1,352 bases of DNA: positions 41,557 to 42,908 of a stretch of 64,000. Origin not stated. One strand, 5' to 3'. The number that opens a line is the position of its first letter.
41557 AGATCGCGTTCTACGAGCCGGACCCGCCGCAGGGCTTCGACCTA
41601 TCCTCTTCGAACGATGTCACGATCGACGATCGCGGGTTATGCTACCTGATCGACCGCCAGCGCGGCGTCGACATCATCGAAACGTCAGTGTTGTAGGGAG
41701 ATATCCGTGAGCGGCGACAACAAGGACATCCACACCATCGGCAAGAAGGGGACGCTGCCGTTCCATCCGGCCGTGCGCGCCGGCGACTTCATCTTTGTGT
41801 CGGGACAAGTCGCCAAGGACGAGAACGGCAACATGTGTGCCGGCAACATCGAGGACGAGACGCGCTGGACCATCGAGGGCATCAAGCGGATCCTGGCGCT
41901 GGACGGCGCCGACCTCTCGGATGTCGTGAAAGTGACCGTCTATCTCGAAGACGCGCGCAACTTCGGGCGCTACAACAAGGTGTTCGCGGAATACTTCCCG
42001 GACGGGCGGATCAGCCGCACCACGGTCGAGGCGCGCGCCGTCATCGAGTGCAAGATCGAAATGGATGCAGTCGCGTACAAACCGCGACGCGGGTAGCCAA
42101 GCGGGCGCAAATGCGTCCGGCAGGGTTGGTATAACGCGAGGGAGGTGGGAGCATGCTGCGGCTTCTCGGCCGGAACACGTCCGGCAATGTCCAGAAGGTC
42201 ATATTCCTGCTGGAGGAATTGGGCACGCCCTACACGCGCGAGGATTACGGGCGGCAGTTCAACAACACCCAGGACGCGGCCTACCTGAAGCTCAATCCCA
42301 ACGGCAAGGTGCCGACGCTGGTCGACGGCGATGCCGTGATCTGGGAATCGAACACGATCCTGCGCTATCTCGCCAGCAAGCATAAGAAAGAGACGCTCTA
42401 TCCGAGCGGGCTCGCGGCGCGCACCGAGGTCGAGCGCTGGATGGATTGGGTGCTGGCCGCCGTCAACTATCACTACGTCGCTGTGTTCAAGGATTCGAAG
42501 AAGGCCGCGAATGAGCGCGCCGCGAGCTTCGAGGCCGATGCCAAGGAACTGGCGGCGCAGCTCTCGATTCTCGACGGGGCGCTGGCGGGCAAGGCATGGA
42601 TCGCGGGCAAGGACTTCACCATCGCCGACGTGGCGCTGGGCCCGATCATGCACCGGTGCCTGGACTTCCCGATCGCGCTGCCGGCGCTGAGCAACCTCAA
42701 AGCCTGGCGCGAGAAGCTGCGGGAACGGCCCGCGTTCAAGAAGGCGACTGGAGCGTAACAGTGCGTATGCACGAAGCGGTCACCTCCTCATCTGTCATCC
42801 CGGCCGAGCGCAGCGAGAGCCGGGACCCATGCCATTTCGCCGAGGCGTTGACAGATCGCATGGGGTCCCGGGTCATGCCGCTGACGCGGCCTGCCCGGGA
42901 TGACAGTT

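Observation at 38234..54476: Enzyme set mirrors the Mesorhizobium loti vitamin B6 (pyridoxine) degradation pathway but with a different lower pathway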

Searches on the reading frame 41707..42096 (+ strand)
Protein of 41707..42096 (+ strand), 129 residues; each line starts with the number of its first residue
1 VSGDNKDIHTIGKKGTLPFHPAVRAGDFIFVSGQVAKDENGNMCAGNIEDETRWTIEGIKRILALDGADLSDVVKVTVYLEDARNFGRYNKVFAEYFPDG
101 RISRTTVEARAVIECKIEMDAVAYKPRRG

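Call 4: search_protein_families(library=pfam, proteins=[window:41707-42096:+])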
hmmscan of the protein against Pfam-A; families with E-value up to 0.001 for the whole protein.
window:41707-42096:+ (129 aa): 1 family
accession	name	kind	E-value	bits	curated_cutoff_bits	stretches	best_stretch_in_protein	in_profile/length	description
PF01042.26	Ribonuc_L-PSP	-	2.7e-25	89.1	27.3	1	18-124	10-120/121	Endoribonuclease L-PSP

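Call 6: search_protein_families(library=ncbifam, proteins=[window:41707-42096:+])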
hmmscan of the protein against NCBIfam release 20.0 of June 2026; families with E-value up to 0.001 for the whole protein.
window:41707-42096:+ (129 aa): 3 families
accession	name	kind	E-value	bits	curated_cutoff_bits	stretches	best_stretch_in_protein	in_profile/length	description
TIGR00004.1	TIGR00004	subfamily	9.6e-22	77.5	106.25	1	18-124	15-124/125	Rid family detoxifying hydrolase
TIGR03610.1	RutC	equivalog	1.3e-15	57.7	169.1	1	14-123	13-124/127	pyrimidine utilization protein C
NF008490.0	PRK11401.1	equivalog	1.9e-11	44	222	1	18-124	16-126/129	enamine/imine deaminase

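Call 48: search_solved_structures(query=window:41707-42096:+, max_evalue=1e-10, show_alignments=2)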
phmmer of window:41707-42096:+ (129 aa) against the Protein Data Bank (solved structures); distinct sequences matched with E-value up to 1e-10: 28.
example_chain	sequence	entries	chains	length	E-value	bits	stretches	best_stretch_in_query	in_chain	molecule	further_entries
2dyy_A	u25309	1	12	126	2.7e-25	92.1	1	16-125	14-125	UPF0076 protein PH0854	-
2b33_A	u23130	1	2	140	5.9e-18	68.4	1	14-125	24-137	protein synthesis inhibitor, putative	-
2csl_A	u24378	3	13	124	1.2e-16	64.3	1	18-121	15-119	protein translation initiation inhibitor | translation initiation inhibitor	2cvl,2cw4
6izh_A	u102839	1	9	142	1.6e-16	63.8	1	13-126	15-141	2-aminomuconate deaminase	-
1xrg_A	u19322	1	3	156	2.7e-16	63.1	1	17-125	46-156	Putative translation initiation inhibitor, yjgF family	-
1x25_A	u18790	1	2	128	3.9e-16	62.5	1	14-118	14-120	Hypothetical UPF0076 protein ST0811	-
5hp7_A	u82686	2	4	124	8.4e-16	61.5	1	18-123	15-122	Reactive Intermediate Deaminase A, chloroplastic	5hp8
2cwj_A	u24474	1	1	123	1.2e-15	60.9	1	14-128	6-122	putative endonuclease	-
3quw_A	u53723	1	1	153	1.1e-14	57.9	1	18-124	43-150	Protein MMF1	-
5yu2_A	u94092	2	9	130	2e-14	57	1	18-123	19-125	Translation initiation inhibitor homologue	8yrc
1jd1_A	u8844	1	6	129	2.1e-14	56.9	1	19-123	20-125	HYPOTHETICAL 13.9 KDA PROTEIN IN FCY2-PET117 INTERGENIC REGION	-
1oni_A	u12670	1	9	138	5e-13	52.5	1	17-124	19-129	14.5 kDa translational inhibitor protein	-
5y6u_A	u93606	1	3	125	6.4e-13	52.1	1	8-123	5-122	YabJ protein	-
1qd9_A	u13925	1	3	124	6.8e-13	52.1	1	8-123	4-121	PURINE REGULATORY PROTEIN YABJ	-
9n80_A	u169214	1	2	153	6.9e-13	52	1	16-124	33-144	2-iminobutanoate/2-iminopropanoate deaminase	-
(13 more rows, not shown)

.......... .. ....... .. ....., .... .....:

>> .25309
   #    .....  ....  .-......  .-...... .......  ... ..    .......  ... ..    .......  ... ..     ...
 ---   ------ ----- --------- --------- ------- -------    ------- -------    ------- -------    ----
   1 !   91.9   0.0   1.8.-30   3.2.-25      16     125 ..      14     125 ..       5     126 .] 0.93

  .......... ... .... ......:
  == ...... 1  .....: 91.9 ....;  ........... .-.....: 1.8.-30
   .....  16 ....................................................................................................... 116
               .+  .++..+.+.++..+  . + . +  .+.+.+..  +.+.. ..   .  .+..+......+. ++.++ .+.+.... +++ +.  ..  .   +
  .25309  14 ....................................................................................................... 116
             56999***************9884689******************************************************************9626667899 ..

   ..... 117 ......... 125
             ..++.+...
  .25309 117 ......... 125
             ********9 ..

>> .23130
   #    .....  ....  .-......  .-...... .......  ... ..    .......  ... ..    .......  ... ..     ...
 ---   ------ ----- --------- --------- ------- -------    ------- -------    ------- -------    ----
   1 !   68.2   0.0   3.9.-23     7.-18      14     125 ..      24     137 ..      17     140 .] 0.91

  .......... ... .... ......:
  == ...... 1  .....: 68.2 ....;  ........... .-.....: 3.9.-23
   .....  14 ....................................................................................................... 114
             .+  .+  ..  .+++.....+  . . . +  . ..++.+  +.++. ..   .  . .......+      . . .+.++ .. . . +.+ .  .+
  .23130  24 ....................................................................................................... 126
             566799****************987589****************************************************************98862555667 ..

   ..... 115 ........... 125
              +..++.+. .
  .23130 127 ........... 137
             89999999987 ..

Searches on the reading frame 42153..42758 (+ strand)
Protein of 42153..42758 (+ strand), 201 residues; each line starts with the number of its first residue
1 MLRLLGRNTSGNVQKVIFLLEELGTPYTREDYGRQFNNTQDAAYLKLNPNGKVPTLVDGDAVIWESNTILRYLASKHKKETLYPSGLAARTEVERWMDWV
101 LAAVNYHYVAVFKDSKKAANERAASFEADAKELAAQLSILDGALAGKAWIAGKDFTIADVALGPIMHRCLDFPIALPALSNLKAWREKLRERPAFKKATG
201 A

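Call 4: search_protein_families(library=pfam, proteins=[window:42153-42758:+])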
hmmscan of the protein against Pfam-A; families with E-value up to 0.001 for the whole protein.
window:42153-42758:+ (201 aa): 6 families
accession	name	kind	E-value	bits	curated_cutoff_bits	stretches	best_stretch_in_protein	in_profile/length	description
PF02798.26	GST_N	-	3.1e-16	59.9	20.9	1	12-74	13-75/76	Glutathione S-transferase, N-terminal domain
PF13409.12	GST_N_2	-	3.5e-14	53.6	25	1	10-75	2-69/70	Glutathione S-transferase, N-terminal domain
PF13417.12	GST_N_3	-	7.5e-13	49.1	22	1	4-79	1-73/75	Glutathione S-transferase, N-terminal domain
PF00043.30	GST_C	-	1.8e-10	41.3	20.7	1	107-193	9-93/93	Glutathione S-transferase, C-terminal domain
PF13410.11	GST_C_2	-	6e-07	29.9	24.9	1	124-187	2-68/69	Glutathione S-transferase, C-terminal domain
PF14497.11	GST_C_3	-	2.8e-06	27.9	21.6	1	110-197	10-99/104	Glutathione S-transferase, C-terminal domain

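Call 6: search_protein_families(library=ncbifam, proteins=[window:42153-42758:+])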
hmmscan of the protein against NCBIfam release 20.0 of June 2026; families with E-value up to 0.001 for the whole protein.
window:42153-42758:+ (201 aa): 8 families
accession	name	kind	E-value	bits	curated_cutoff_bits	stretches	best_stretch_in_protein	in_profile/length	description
NF007831.0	PRK10542.1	equivalog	1.2e-18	67.4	198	1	40-198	39-194/201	glutathione transferase GstA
NF008731.0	PRK11752.1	equivalog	8.5e-18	64.6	325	1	11-198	53-255/287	glutathione-dependent disulfide-bond oxidoreductase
NF050814.1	FtsZBindFzlA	equivalog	8.9e-17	61.6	300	1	40-196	40-207/228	FtsZ-binding protein FzlA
TIGR01262.1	maiA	equivalog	3.6e-15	56.1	171.05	1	39-199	38-203/211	maleylacetoacetate isomerase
NF007016.1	PRK09481.1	equivalog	2.9e-12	46.4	314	1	40-197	46-198/209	stringent starvation protein SspA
NF010579.0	PRK13972.1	equivalog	1.5e-11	44.2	332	1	11-198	10-202/215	GSH-dependent disulfide bond oxidoreductase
NF007682.0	PRK10357.1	equivalog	2.2e-08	33.9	181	1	3-165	2-161/202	glutathione S-transferase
NF011693.0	PRK15113.1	equivalog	2.9e-06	27.1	150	1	22-172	28-181/214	glutathione transferase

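Call 47: search_solved_structures(query=window:42153-42758:+, max_evalue=1e-8, show_alignments=1)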
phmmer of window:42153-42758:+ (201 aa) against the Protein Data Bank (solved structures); distinct sequences matched with E-value up to 1e-8: 98 (the best 60 are shown).
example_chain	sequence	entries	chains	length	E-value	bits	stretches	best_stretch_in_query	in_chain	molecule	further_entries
4kh7_A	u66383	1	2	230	8.4e-39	136.6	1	1-198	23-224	Glutathione s-transferase family protein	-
4iel_A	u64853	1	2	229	7.8e-38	133.4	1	1-200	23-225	Glutathione S-transferase, N-terminal domain protein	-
4kdu_A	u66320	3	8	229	8.6e-37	130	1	1-197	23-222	Glutathione S-transferase domain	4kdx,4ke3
6nv6_A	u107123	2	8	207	4.2e-36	127.7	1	3-198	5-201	Glutathione S-transferase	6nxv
4mzw_A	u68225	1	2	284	1.4e-18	70.6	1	15-198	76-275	Glutathione S-Transferase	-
1aw9_A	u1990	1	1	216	2.9e-18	69.5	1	2-200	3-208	GLUTATHIONE S-TRANSFERASE III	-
6tah_DAA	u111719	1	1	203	1.1e-17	67.7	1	11-197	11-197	Glutathione S-transferase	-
6tah_CAA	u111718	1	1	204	1.1e-17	67.7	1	11-197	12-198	Glutathione S-transferase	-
6tah_B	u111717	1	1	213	1.3e-17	67.5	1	11-197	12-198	Glutathione S-transferase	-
6tah_AAA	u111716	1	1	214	1.3e-17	67.4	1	11-197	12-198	Glutathione S-transferase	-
6tum_A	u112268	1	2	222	1.5e-17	67.2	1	11-197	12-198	Glutathione S-transferase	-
6to3_AAA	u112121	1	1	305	1.8e-17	66.9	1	3-198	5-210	Glutathione transferase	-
3m3m_A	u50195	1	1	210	6.3e-17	65.2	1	3-194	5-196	Glutathione S-transferase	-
4eci_A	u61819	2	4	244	1.2e-16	64.2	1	11-197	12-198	glutathione S-transferase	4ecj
4mf7_A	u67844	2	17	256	1.2e-16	64.2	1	12-197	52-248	glutathione S-transferase enzyme with thioredoxin-like domain | Putative glutathione S-transferase enzyme with thioredoxin-like domain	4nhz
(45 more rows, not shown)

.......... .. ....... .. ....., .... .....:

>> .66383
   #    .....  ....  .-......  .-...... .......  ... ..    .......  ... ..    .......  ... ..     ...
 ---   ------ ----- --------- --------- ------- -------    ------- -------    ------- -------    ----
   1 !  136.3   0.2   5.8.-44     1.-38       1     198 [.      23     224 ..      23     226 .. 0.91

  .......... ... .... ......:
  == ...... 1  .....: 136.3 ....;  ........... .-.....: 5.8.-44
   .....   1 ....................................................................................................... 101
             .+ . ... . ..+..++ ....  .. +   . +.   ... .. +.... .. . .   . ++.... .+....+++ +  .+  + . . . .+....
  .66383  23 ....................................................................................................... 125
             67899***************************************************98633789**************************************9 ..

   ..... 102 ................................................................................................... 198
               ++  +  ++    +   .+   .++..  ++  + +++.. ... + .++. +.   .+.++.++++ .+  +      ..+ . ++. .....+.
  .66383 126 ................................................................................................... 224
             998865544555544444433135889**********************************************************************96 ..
